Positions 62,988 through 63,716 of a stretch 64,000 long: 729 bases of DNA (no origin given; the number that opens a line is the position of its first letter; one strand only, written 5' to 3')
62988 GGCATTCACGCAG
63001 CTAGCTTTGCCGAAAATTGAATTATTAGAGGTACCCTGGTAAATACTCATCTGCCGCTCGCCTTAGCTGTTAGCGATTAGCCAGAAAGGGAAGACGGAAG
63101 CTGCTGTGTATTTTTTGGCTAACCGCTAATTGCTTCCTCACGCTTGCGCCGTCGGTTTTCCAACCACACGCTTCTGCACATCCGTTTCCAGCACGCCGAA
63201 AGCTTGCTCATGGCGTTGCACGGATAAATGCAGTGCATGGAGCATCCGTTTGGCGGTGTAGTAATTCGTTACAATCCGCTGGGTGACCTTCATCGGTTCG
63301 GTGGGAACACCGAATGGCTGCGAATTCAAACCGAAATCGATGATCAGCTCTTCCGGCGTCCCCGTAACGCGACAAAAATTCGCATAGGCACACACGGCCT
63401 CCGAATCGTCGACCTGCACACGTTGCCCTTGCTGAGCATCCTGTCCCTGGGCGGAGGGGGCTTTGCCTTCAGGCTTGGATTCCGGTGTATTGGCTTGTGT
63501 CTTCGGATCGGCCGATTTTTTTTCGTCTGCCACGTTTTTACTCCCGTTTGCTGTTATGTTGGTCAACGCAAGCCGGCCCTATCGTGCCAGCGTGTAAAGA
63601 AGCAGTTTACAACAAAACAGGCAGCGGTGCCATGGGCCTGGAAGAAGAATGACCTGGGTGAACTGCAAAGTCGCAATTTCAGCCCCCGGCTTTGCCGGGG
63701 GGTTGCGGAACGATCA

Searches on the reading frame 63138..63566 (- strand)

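Call 44: search_protein_families(library=pfam, proteins=[window:63138-63566:-], max_evalue=0.001)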
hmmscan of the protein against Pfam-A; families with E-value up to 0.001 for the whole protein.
window:63138-63566:- (142 aa): 1 family
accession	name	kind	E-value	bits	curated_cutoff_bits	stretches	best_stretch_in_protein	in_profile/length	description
PF11950.13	DUF3467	-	1.9e-20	73.1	25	1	36-127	12-91/92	Protein of unknown function (DUF3467)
